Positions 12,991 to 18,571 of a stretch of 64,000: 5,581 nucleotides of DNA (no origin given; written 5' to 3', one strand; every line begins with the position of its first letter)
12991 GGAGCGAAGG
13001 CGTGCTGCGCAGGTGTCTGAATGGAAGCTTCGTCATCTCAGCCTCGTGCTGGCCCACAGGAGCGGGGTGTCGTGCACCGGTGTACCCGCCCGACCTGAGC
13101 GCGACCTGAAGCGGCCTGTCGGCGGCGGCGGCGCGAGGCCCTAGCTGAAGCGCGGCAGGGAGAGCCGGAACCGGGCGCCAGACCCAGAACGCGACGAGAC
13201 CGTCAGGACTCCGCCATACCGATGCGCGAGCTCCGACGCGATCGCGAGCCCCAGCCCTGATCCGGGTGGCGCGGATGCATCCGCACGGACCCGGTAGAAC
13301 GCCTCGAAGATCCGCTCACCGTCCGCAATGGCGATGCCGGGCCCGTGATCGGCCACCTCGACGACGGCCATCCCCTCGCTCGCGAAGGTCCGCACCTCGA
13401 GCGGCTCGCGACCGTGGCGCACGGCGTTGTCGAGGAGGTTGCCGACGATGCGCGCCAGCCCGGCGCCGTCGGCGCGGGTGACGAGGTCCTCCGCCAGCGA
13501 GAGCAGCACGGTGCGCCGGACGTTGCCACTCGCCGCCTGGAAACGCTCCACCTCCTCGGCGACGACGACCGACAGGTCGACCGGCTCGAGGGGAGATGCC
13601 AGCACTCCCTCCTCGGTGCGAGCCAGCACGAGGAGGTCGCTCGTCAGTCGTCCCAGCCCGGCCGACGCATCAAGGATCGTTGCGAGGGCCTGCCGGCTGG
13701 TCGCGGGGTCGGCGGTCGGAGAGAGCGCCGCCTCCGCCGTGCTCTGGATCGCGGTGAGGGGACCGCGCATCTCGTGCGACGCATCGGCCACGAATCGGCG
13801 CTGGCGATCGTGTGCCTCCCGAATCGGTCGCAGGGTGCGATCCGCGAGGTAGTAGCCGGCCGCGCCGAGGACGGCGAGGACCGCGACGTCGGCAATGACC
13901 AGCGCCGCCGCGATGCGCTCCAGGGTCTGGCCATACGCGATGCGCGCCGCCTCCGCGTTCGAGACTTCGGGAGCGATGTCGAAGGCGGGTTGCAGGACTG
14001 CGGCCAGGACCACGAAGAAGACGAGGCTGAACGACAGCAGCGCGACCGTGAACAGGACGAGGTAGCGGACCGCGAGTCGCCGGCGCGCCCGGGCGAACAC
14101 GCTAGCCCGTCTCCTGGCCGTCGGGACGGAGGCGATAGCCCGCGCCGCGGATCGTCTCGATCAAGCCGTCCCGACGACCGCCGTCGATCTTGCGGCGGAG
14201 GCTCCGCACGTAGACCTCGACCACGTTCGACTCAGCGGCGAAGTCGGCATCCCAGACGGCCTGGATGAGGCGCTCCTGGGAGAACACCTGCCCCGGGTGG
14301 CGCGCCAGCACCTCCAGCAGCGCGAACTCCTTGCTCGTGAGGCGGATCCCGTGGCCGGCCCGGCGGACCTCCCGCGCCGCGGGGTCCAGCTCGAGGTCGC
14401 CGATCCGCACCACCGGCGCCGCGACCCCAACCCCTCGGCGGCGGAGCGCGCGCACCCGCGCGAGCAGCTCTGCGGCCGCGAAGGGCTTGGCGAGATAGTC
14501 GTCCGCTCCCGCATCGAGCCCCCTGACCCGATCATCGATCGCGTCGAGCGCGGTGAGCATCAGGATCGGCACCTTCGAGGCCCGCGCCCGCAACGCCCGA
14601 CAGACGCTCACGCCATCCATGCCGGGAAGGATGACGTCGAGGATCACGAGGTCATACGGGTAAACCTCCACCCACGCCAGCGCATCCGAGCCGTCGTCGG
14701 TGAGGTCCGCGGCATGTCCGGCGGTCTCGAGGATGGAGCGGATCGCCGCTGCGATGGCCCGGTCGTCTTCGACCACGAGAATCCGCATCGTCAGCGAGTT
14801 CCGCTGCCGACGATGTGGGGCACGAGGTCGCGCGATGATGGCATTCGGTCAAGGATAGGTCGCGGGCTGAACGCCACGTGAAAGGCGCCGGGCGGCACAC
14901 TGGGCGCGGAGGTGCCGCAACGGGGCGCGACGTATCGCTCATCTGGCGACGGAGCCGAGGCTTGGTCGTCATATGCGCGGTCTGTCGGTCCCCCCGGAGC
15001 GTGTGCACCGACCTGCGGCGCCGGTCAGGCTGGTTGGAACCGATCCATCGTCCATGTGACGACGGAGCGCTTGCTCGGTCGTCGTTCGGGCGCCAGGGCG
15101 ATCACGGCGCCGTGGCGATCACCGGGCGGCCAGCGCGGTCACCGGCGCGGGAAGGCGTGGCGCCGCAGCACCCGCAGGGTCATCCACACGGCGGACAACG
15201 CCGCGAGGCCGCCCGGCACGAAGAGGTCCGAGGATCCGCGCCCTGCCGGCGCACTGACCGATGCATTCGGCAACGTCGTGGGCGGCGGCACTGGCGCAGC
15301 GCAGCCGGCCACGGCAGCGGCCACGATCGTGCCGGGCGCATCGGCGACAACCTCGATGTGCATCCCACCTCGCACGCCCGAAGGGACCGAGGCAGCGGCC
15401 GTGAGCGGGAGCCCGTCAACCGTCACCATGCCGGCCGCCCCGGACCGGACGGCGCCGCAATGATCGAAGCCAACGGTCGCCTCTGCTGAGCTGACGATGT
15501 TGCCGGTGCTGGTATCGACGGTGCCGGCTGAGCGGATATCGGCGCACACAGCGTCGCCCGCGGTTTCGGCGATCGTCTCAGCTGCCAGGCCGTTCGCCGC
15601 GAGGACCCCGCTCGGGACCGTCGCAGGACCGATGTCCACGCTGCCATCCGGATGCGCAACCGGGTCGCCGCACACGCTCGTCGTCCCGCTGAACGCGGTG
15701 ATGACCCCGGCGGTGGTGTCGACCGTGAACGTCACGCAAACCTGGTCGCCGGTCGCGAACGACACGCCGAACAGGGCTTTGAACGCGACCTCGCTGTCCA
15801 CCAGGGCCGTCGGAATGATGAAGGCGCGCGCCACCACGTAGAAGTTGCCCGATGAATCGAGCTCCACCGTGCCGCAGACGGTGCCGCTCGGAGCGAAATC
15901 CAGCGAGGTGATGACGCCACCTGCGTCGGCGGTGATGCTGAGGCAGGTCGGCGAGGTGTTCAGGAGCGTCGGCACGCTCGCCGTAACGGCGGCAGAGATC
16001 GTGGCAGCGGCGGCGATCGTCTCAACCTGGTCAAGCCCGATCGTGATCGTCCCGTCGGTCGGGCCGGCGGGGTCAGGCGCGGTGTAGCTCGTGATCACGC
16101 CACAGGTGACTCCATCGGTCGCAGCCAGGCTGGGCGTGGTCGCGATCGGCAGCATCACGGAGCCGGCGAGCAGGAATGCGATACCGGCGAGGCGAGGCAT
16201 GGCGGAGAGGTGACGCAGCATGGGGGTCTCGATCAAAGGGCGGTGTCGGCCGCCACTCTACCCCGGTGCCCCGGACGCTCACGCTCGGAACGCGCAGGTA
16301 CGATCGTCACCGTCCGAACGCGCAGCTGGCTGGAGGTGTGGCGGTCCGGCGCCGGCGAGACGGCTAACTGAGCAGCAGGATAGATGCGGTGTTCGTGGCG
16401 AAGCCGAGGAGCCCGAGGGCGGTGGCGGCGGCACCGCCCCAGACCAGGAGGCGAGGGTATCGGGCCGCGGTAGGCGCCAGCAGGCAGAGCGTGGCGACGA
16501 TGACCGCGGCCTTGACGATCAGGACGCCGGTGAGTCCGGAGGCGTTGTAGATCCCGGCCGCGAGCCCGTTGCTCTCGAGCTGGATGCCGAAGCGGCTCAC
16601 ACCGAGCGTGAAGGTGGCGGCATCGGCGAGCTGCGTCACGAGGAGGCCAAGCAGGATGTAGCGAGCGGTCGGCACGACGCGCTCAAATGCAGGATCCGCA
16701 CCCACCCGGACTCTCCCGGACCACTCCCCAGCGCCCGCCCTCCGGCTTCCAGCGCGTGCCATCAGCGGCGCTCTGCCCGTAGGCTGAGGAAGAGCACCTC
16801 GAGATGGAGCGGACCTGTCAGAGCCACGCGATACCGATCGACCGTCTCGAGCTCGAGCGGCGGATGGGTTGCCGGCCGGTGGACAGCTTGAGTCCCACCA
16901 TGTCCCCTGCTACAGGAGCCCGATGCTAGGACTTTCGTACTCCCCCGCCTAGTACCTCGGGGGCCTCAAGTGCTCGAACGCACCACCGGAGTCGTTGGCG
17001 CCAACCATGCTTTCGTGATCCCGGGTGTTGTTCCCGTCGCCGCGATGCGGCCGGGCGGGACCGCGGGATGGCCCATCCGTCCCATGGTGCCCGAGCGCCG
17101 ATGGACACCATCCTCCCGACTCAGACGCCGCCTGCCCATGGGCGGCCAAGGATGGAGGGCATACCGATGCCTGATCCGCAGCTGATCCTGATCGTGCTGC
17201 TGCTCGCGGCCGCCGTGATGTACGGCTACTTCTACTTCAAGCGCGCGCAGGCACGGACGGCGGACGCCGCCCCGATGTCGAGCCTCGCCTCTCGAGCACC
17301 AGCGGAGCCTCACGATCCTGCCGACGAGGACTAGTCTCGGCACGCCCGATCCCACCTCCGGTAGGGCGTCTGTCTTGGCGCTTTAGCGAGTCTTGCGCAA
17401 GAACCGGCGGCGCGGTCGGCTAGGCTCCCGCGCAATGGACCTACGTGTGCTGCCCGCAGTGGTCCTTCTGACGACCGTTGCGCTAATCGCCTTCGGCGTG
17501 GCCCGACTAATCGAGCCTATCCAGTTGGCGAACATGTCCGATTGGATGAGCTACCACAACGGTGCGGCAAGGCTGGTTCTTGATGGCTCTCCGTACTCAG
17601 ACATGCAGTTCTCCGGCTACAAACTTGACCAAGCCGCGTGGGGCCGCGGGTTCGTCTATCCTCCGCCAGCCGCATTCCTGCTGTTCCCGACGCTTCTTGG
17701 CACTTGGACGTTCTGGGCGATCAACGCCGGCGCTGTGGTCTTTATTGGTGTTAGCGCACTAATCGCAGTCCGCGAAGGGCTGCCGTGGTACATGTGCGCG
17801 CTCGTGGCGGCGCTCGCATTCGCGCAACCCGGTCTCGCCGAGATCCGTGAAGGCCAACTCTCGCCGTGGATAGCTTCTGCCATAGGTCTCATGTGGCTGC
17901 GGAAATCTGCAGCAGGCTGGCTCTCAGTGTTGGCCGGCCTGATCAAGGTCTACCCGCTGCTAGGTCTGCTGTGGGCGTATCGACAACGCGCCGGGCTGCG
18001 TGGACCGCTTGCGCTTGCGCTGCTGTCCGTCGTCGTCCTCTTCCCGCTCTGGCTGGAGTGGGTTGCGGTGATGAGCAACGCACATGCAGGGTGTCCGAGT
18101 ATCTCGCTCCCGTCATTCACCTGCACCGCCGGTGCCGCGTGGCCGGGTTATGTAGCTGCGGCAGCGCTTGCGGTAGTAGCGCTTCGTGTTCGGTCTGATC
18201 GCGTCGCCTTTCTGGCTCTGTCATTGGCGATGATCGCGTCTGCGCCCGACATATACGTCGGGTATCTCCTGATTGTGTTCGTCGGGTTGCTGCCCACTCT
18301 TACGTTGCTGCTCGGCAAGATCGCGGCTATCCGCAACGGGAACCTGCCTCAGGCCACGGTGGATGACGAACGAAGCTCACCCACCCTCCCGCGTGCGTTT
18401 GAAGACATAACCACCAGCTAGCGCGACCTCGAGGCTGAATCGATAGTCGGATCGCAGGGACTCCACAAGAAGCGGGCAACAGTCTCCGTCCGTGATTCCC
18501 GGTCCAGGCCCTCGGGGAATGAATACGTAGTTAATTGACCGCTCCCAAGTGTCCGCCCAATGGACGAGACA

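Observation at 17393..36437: Island of about twelve polytopic GT-C-like membrane proteins, including six GT87/DUF2029-like paralogs: candidate uncharacterised extracytoplasmic glycan/lipoglycan assembly system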

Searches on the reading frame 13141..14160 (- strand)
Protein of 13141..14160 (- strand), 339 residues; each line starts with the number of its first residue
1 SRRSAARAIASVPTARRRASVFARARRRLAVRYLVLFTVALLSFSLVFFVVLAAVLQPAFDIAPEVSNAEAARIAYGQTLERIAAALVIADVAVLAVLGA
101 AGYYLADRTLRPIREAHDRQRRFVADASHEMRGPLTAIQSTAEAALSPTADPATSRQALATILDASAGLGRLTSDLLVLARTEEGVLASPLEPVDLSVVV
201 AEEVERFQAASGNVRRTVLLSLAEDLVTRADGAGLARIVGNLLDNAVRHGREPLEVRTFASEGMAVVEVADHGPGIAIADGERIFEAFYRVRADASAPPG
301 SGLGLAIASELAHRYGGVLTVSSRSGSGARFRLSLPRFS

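Call 19: search_protein_families(library=pfam, proteins=[window:13141-14160:-], max_evalue=0.001)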
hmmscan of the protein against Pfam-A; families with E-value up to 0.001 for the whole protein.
window:13141-14160:- (339 aa): 3 families
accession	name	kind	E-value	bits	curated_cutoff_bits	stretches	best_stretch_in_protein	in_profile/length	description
PF02518.31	HATPase_c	-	2.7e-23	83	26.4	1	231-337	2-109/111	Histidine kinase-, DNA gyrase B-, and HSP90-like ATPase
PF00512.31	HisKA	-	2.3e-14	53.6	26.9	1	120-185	2-66/66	His Kinase A (phospho-acceptor) domain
PF13581.12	HATPase_c_2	-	0.00042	20.8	27.4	1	226-315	23-112/127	Histidine kinase-like ATPase domain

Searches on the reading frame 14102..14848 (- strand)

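Call 19: search_protein_families(library=pfam, proteins=[window:14102-14848:-], max_evalue=0.001)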
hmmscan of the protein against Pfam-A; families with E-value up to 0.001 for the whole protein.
window:14102-14848:- (248 aa): 2 families
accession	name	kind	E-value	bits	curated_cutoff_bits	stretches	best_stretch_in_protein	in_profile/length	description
PF00072.30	Response_reg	-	7.8e-32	110.2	30.2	1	23-133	1-111/111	Response regulator receiver domain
PF00486.34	Trans_reg_C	-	7.4e-27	93.7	26.2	1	166-240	2-77/77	Transcriptional regulatory protein, C terminal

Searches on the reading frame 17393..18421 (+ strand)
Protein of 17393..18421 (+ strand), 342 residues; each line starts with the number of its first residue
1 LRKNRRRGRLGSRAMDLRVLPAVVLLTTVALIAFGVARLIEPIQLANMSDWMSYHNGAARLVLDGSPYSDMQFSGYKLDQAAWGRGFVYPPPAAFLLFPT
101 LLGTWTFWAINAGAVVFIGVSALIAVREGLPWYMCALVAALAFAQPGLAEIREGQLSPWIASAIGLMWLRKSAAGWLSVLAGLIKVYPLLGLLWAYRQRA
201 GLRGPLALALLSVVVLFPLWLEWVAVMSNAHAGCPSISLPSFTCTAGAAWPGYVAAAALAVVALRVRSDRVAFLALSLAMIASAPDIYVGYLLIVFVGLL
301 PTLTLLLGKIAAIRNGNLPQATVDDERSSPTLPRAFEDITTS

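Call 5: search_protein_families(library=pfam, proteins=[window:17393-18421:+], max_evalue=0.1)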
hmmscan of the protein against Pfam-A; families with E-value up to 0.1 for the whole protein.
window:17393-18421:+ (342 aa): 1 family
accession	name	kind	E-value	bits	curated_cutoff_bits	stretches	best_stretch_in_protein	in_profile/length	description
PF09594.16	GT87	-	6.1e-05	23.3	25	1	87-280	1-229/237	Glycosyltransferase family 87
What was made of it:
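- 17393..18421 (+): G1, distant GT87-like GT-C (start probably 17435). GT87 at 23.3 bits, E=6e-5, just below the cut-off (call 5).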

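Call 7: search_protein_families(library=ncbifam, proteins=[window:17393-18421:+], max_evalue=0.01)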
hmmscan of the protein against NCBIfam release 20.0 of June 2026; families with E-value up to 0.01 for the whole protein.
window:17393-18421:+ (342 aa): 0 families

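Call 41: search_solved_structures(query=A1, max_evalue=10, show_alignments=5)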
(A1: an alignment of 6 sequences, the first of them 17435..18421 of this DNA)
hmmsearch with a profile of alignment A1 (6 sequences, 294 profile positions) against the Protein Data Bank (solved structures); distinct sequences matched with E-value up to 10: 4.
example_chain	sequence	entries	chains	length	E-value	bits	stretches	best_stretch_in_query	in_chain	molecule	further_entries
9dm5_A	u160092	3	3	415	3.6e-08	36.4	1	16-199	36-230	Mannosyltransferase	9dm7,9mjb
23gx_B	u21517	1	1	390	0.00019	24.2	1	21-172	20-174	GPI mannosyltransferase 1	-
9wno_A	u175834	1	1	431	0.00046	22.9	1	12-145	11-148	GPI mannosyltransferase 1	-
23gf_B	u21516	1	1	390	0.0017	21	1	41-172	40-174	GPI mannosyltransferase 1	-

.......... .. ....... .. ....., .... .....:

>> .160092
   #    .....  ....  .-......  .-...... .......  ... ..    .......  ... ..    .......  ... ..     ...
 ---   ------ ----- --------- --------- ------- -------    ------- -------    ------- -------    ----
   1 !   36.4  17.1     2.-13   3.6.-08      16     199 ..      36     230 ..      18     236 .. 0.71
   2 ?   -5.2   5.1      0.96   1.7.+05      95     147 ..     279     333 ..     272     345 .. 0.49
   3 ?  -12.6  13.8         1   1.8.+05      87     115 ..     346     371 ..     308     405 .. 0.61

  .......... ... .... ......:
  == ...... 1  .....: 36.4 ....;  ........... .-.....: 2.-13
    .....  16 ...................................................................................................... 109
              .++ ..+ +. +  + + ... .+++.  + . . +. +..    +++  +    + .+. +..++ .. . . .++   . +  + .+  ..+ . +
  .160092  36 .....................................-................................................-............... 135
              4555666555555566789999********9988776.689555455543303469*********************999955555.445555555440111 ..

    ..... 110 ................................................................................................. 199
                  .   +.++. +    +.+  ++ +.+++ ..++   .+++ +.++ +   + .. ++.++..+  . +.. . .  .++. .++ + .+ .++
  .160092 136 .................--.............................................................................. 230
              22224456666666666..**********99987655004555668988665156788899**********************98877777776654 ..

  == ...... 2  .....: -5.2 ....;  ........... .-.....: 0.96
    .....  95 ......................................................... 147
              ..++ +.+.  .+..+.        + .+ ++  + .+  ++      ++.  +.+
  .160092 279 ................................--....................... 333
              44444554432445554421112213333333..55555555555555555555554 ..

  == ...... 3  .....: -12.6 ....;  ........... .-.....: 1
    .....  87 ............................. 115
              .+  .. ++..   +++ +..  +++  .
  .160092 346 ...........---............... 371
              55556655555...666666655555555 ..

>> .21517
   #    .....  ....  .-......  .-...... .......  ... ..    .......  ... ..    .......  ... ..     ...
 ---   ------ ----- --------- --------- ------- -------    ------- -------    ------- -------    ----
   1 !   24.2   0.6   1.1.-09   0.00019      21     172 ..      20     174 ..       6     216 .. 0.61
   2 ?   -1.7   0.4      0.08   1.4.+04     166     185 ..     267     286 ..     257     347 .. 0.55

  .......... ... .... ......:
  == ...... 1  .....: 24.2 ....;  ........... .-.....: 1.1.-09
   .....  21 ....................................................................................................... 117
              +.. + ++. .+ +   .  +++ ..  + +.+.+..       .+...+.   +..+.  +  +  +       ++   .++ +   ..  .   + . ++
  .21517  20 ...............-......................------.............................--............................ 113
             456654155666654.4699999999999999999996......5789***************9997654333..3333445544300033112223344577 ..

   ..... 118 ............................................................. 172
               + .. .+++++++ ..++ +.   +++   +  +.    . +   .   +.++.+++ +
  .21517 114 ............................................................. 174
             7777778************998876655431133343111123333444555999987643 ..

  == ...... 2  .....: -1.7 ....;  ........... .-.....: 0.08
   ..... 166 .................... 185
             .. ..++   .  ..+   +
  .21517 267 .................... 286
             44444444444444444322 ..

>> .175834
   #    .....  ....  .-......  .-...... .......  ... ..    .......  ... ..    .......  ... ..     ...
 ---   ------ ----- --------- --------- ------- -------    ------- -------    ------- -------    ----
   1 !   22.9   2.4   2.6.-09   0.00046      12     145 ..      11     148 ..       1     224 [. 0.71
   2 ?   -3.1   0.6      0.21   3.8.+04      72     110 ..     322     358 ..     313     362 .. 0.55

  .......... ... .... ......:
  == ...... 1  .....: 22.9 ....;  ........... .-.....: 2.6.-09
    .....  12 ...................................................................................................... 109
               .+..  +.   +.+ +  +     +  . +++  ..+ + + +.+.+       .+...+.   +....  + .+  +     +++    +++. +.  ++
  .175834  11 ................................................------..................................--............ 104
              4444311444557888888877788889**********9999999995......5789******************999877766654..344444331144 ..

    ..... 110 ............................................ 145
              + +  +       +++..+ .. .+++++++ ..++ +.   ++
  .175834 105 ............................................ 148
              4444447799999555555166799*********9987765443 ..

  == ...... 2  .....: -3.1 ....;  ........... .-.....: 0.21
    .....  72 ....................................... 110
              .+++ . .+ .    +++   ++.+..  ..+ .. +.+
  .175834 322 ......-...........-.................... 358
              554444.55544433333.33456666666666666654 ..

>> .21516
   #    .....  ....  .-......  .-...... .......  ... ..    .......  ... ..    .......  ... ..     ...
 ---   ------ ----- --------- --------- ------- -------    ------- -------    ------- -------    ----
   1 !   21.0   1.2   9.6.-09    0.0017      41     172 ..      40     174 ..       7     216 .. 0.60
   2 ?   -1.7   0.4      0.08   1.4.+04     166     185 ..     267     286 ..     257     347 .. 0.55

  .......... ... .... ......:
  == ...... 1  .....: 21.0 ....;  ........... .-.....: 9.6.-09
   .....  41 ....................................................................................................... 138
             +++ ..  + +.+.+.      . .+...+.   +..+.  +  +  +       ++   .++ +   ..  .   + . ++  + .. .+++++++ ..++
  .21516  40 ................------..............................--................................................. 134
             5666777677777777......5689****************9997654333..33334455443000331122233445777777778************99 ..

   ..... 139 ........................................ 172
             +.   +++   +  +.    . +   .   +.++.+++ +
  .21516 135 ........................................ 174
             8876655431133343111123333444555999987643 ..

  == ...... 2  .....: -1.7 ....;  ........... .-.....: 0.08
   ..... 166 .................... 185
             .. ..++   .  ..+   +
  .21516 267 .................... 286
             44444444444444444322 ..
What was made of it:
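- On GT87 (Pfam PF09594; PimE-like): The HMM alignment stops at PimE residue 230 (call 41).
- The invariant residues D36, Y40, Y75, G140-N/Q and K171 align with PimE D58, Y62, Y92, G162-Q163 and K195 (call 41). The proteins are about 130 residues shorter than PimE and lack its C-terminal His motif in the alignment (call 41).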
